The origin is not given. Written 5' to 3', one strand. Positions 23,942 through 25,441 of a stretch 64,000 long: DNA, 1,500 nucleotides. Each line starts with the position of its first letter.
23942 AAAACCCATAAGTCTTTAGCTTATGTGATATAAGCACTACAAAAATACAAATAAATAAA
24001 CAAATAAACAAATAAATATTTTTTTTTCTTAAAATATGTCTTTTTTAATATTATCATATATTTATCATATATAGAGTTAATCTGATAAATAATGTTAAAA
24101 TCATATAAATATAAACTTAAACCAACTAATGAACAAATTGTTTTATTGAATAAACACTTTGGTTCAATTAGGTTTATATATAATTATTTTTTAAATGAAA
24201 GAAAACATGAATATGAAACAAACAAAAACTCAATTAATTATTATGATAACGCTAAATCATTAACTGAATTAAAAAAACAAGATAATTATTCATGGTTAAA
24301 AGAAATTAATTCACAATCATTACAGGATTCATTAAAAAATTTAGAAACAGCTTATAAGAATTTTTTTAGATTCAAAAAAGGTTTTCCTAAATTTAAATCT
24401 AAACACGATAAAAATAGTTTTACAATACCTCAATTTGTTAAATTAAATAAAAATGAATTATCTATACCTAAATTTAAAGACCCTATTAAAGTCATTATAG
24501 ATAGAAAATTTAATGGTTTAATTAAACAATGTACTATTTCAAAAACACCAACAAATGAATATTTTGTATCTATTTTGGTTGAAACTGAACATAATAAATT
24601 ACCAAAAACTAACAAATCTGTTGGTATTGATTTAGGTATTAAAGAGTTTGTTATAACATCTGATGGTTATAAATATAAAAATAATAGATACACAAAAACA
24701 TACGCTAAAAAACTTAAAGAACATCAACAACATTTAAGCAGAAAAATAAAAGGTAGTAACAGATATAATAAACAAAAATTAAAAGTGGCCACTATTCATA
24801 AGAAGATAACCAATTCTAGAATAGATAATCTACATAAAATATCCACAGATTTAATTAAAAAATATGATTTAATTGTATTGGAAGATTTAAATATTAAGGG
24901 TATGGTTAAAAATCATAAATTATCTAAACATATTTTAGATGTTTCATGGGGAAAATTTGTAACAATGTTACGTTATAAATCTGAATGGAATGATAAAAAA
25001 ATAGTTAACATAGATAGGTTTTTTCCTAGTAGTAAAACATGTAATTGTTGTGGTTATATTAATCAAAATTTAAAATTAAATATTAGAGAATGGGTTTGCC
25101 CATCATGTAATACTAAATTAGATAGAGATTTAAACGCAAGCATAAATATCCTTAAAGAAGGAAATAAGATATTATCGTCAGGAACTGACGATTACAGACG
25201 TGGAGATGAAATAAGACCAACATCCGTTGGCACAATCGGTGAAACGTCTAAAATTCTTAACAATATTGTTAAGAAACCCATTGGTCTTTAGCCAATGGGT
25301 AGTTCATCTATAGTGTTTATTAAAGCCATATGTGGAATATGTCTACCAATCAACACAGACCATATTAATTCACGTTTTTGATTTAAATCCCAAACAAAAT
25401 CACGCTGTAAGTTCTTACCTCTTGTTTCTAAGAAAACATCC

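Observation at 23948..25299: TnpB-only IS605-family element with matched terminal hairpins; candidate omega-RNA at the right end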

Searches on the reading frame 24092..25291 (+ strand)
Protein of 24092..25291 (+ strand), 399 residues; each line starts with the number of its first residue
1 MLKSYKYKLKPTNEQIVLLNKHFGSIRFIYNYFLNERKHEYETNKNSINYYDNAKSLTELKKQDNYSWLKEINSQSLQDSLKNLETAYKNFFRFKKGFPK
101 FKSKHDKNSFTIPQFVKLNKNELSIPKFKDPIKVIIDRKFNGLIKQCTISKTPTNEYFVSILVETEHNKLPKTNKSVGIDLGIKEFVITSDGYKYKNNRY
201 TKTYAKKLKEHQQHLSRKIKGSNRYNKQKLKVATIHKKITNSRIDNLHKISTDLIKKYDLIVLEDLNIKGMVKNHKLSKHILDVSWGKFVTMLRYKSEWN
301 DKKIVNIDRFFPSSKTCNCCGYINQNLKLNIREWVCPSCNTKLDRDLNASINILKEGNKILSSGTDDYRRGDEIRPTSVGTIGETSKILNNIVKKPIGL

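Call 3: search_protein_families(library=pfam, proteins=[window:24092-25291:+], max_evalue=0.01)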
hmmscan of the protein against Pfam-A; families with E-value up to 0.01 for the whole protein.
window:24092-25291:+ (399 aa): 3 families
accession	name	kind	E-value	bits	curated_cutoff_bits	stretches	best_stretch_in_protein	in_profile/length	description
PF01385.25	OrfB_IS605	-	8.1e-26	91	30.5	1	160-274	1-119/120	Probable transposase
PF07282.18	Cas12f1-like_TNB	-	1.3e-23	83.3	26.3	1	286-353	1-60/60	Cas12f1-like, TNB domain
PF12323.14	HTH_OrfB_IS605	-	8.8e-18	64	21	1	1-45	1-46/47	Helix-turn-helix domain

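Call 12: search_protein_families(library=phrogs, proteins=[window:24092-25291:+], max_evalue=0.001)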
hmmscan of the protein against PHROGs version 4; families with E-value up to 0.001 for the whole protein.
window:24092-25291:+ (399 aa): 5 families
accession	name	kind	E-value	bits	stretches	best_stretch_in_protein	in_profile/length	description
phrog_506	-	integration and excision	3e-135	452.4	1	1-365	6-372/403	transposase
phrog_13964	-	integration and excision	1.6e-73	248.2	1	1-236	1-237/237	transposase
phrog_12300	-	integration and excision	2.3e-67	228.2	1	118-365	5-249/286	transposase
phrog_17087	-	unknown function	2e-46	158.6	1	227-360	2-135/141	-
phrog_25073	-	unknown function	4.3e-17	63.2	1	2-106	4-108/114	-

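Call 17: find_related_loci(query=window:24092-25288:+, collection=viral_contigs, flank=3000)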
Query window:24092-25288:+ (399 aa) in viral_contigs; peptide patterns used: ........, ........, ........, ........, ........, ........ (x = any residue, [..] = any of these).
24 stretches matched a pattern; 17 encode a relative of the query (tblastn E <= 1e-3); 17 distinct loci.
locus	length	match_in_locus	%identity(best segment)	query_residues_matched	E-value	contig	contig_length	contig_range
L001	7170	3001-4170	82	1-390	0e+0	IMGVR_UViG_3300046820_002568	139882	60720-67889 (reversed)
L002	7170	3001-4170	77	1-390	0e+0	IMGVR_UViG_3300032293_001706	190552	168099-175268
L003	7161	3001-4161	76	1-387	0e+0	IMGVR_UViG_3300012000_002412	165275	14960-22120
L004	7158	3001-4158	76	1-387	0e+0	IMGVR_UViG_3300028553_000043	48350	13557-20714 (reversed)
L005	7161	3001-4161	73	1-387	0e+0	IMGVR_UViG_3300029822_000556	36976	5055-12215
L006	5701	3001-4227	66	1-390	1e-180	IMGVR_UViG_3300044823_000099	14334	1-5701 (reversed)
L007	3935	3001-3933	79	1-311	5e-172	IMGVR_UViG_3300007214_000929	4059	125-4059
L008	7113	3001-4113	61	3-373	5e-144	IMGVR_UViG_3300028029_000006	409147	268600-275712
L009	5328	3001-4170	76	1-390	0e+0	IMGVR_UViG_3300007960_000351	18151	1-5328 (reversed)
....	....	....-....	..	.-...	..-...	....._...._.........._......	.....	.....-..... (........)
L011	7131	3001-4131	58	1-378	1e-135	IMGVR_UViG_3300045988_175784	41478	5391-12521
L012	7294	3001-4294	67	1-390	7e-172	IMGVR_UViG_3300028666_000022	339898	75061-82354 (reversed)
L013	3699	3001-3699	76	1-233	3e-114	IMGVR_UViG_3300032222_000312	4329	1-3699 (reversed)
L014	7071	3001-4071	43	3-366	2e-82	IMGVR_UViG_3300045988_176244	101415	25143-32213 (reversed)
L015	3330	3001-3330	86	1-110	3e-56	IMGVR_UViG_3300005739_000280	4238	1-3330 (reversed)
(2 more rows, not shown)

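Call 26: search_solved_structures(query=window:24092-25288:+, max_evalue=0.001, show_alignments=2)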
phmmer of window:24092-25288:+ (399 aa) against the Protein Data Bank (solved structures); distinct sequences matched with E-value up to 0.001: 15.
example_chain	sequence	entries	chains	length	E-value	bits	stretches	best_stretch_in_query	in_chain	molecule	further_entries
9yyg_A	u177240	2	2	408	9.9e-86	291.4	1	3-381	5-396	AI-designed RNA-guided nuclease | AI-generated RNA-guided nuclease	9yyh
8bf8_A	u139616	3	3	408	7e-81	275.5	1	3-381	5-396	RNA-guided DNA endonuclease TnpB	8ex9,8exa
8h1j_A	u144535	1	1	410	7.1e-81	275.4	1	3-381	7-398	RNA-guided DNA endonuclease TnpB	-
8iaz_A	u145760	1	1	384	1.6e-52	182.1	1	1-353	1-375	Transposase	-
9j09_A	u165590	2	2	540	4.2e-31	111.6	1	143-362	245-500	Transposase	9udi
9jfo_A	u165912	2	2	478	2e-30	109.4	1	221-360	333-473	LaTranC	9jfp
9jfq_A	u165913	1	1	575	2.4e-30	109.1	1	221-362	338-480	LaTranC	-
9b0l_P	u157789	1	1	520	3.3e-09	39.5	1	145-359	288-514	TnpB-like protein L79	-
9nzp_A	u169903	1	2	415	1.8e-07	33.8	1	116-367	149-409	IS200/IS605 family element transposase accessory protein TnpB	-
23vu_A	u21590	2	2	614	3.2e-06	29.7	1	234-357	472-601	UnCas12m4a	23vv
8j3r_A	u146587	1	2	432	2.4e-05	26.8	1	133-354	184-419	Transposase IS605 OrfB C-terminal domain-containing protein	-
8j12_A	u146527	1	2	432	5.8e-05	25.5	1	133-354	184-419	Transposase IS605 OrfB C-terminal domain-containing protein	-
8j1j_A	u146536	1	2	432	7.6e-05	25.2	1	133-354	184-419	Transposase IS605 OrfB C-terminal domain-containing protein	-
7wju_A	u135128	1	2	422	0.00069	22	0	133-354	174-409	OrfB_Zn_ribbon domain-containing protein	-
8dzj_A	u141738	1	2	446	0.00078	21.8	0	133-354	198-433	OrfB_Zn_ribbon domain-containing protein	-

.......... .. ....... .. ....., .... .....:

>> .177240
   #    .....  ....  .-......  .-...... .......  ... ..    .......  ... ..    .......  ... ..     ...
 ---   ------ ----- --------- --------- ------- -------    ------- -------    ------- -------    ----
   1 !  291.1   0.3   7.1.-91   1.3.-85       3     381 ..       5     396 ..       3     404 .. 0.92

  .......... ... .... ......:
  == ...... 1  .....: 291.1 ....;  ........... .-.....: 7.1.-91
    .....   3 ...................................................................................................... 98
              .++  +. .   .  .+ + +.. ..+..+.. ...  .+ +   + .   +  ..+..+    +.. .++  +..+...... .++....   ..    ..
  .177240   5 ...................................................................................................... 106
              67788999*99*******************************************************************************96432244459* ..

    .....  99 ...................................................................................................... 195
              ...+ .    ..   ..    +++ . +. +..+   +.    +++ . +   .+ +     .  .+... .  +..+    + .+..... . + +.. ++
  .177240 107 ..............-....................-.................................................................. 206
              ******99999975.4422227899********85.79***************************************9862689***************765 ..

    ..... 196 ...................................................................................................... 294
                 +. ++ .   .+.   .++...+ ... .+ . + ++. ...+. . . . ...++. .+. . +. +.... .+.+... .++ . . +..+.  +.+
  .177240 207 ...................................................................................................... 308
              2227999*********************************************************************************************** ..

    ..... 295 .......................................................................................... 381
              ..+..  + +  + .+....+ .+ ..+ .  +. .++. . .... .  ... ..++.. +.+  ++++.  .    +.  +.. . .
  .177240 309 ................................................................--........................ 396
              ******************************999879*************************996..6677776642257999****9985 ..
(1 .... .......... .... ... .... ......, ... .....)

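Call 34: find_related_loci(query=window:24092-25288:+, collection=genome_contigs, flank=3000)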
Query window:24092-25288:+ (399 aa) in genome_contigs; peptide patterns used: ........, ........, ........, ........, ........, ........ (x = any residue, [..] = any of these).
114 stretches matched a pattern; 7 encode a relative of the query (tblastn E <= 1e-3); 7 distinct loci.
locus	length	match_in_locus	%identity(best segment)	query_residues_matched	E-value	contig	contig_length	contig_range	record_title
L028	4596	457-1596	41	2-383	1e-96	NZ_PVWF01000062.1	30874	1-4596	Pleurocapsa sp. CCALA 161 NODE_71_length_30874_cov_10.7496_ID_447141, whole genome shotgun sequence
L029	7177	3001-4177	57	3-393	2e-114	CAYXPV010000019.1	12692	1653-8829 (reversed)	MAG TPA_asm: uncultured Oscillospiraceae bacterium isolate SRP315200_co2_617 genome assembly, contig: NODE_6281_length_1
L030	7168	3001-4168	42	1-381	1e-68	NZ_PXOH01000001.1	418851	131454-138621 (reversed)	Aphanothece hegewaldii CCALA 016 NODE_6_length_418851_cov_68.223_ID_74827, whole genome shotgun sequence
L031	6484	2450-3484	38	29-380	1e-64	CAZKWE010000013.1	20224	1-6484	MAG TPA_asm: uncultured Campylobacteraceae bacterium isolate binchicken_co219_151 genome assembly, contig: k141_642737,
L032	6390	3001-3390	46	251-383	2e-35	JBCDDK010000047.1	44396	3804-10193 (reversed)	MAG: Cyanobacteria bacterium P01_G01_bin.39 k141_791359_length_44396_cov_57.9675, whole genome shotgun sequence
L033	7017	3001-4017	36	1-383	4e-76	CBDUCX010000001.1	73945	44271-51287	MAG TPA_asm: uncultured Pleurocapsa sp. isolate ERR2431958_binner13_Refined_38 genome assembly, contig: ERZ23878668.21,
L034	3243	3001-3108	69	327-362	3e-12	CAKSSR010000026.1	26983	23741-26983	MAG: uncultured Eubacteriales bacterium isolate REFINED_METABAT215_TOP10_CONTIGS_1500_ASSEMBLY_K77_MERGED__Hadza_PheChl_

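Call 40: find_encoding_contigs(protein=window:24092-25288:+, flank=3000, max_places=10)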
Protein window:24092-25288:+ (399 aa): 22 contigs read that carry it; 8 places shown.
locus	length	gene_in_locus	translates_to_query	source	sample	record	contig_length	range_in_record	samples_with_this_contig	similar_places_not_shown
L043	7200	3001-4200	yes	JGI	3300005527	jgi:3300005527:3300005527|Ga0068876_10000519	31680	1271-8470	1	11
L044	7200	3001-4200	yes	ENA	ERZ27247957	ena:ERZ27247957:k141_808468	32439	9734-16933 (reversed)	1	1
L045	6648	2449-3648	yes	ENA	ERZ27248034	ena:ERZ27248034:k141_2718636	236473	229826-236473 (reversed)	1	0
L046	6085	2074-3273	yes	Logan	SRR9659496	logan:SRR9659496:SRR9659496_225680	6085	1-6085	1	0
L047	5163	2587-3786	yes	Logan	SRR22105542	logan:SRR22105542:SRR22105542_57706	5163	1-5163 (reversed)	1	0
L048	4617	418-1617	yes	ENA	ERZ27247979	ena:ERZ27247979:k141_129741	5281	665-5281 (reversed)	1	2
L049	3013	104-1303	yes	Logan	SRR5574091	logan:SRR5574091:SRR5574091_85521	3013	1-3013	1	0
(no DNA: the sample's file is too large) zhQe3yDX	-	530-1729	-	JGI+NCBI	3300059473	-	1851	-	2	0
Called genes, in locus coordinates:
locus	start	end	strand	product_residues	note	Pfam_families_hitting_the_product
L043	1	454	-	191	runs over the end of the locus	-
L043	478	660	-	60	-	-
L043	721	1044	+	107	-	PF10544:T5orf172, PF13455:MUG113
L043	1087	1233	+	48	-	-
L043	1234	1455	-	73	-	-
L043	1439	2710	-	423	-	-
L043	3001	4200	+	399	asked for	PF12323:HTH_OrfB_IS605, PF01385:OrfB_IS605, PF07282:Cas12f1-like_TNB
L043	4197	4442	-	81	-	-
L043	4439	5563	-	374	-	PF09511:RNA_lig_T4_1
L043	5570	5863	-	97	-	-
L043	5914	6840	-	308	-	PF13671:AAA_33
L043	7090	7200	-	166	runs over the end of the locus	-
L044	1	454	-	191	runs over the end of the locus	-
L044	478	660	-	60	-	-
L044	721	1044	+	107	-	PF10544:T5orf172, PF13455:MUG113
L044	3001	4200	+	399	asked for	PF12323:HTH_OrfB_IS605, PF01385:OrfB_IS605, PF07282:Cas12f1-like_TNB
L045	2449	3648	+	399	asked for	PF12323:HTH_OrfB_IS605, PF01385:OrfB_IS605, PF07282:Cas12f1-like_TNB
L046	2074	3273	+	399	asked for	PF12323:HTH_OrfB_IS605, PF01385:OrfB_IS605, PF07282:Cas12f1-like_TNB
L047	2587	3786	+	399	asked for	PF12323:HTH_OrfB_IS605, PF01385:OrfB_IS605, PF07282:Cas12f1-like_TNB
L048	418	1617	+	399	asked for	PF12323:HTH_OrfB_IS605, PF01385:OrfB_IS605, PF07282:Cas12f1-like_TNB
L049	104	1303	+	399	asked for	PF12323:HTH_OrfB_IS605, PF01385:OrfB_IS605, PF07282:Cas12f1-like_TNB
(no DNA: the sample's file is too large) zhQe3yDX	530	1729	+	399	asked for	PF12323:HTH_OrfB_IS605, PF01385:OrfB_IS605, PF07282:Cas12f1-like_TNB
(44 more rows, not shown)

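Call 50: search_protein_families(library=pfam, alignment_id=A2, max_evalue=0.001)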
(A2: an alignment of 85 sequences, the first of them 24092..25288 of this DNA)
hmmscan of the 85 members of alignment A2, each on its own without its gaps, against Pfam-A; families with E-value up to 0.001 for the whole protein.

A. member 1, window:24092-25288:+ (399 aa): 3 families
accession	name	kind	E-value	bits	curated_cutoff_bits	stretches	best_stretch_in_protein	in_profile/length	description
PF01385.25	OrfB_IS605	-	8.1e-26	91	30.5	1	160-274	1-119/120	Probable transposase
PF07282.18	Cas12f1-like_TNB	-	1.3e-23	83.3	26.3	1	286-353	1-60/60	Cas12f1-like, TNB domain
PF12323.14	HTH_OrfB_IS605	-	8.8e-18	64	21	1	1-45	1-46/47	Helix-turn-helix domain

B. families by the number of members that match (of 85 scanned): 53 families (the first 25 are shown)
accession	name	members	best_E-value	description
PF01743.26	PolyA_pol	2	4.1e-20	Poly A polymerase head domain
PF04542.20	Sigma70_r2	2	1.7e-16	Sigma-70 region 2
PF04545.22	Sigma70_r4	2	1.1e-13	Sigma-70, region 4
PF00574.28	CLP_protease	1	1.1e-54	Clp protease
PF00265.24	TK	1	1.3e-50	Thymidine kinase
PF25043.1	DUF7788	1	1.2e-49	Domain of unknown function (DUF7788)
PF11443.14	DUF2828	1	1.3e-37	Domain of unknown function (DUF2828)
PF01556.23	DnaJ_C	1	3.2e-31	DnaJ C terminal domain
PF00226.36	DnaJ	1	4.6e-29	DnaJ domain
PF01385.25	OrfB_IS605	1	8.1e-26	Probable transposase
PF00707.27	IF3_C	1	9.2e-26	Translation initiation factor IF-3, C-terminal domain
PF07282.18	Cas12f1-like_TNB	1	1.3e-23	Cas12f1-like, TNB domain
PF01145.31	Band_7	1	5.1e-21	SPFH domain / Band 7 family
PF13539.11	Peptidase_M15_4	1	3.8e-19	D-alanyl-D-alanine carboxypeptidase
PF12323.14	HTH_OrfB_IS605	1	8.8e-18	Helix-turn-helix domain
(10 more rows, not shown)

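Call 56: find_homologous_proteins(query=window:24092-25288:+, max_evalue=1e-60)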
Query window:24092-25288:+ (399 aa): 5860 proteins with E <= 1e-60 among 8000 candidates; the best 120 are listed.
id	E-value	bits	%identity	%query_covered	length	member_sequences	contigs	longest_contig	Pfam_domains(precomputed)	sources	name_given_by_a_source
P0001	8.1e-262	886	100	100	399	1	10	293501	PF12323.15,PF01385.26,PF07282.19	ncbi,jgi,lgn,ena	jgi:putative transposase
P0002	1.7e-260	882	100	100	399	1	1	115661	PF12323.15,PF01385.26,PF07282.19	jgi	-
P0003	5.8e-250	847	95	100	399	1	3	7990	PF12323.15,PF01385.26,PF07282.19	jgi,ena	jgi:putative transposase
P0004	7.1e-230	781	89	98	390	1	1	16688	PF12323.15,PF01385.26,PF07282.19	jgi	jgi:putative transposase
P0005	3.7e-227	772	88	98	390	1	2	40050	PF12323.15,PF01385.26,PF07282.19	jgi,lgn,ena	-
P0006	6.0e-224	761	85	98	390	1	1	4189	PF12323.15,PF01385.26,PF07282.19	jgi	jgi:putative transposase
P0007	7.3e-224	761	87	98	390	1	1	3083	PF12323.15,PF01385.26,PF07282.19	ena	-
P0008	1.5e-223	760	86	98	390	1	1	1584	PF12323.15,PF01385.26,PF07282.19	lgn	-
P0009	1.8e-223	760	87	98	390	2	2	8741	PF12323.15,PF01385.26,PF07282.19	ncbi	-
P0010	3.8e-223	759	86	98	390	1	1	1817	PF12323.15,PF01385.26,PF07282.19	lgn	-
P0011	1.0e-222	757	87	98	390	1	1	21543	PF12323.15,PF01385.26,PF07282.19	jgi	-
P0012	1.1e-222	757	86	98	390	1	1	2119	PF12323.15,PF01385.26,PF07282.19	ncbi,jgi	jgi:putative transposase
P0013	1.3e-222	757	85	98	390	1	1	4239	PF12323.15,PF01385.26,PF07282.19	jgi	-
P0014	1.4e-222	757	86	98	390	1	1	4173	PF12323.15,PF01385.26,PF07282.19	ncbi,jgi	jgi:putative transposase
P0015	1.8e-222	756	86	98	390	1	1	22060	PF12323.15,PF01385.26,PF07282.19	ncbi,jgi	jgi:putative transposase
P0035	6.8e-218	741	83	98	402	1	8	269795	PF12323.15,PF01385.26,PF07282.19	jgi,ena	jgi:putative transposase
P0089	5.6e-208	709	81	98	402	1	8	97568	PF12323.15,PF01385.26,PF07282.19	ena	-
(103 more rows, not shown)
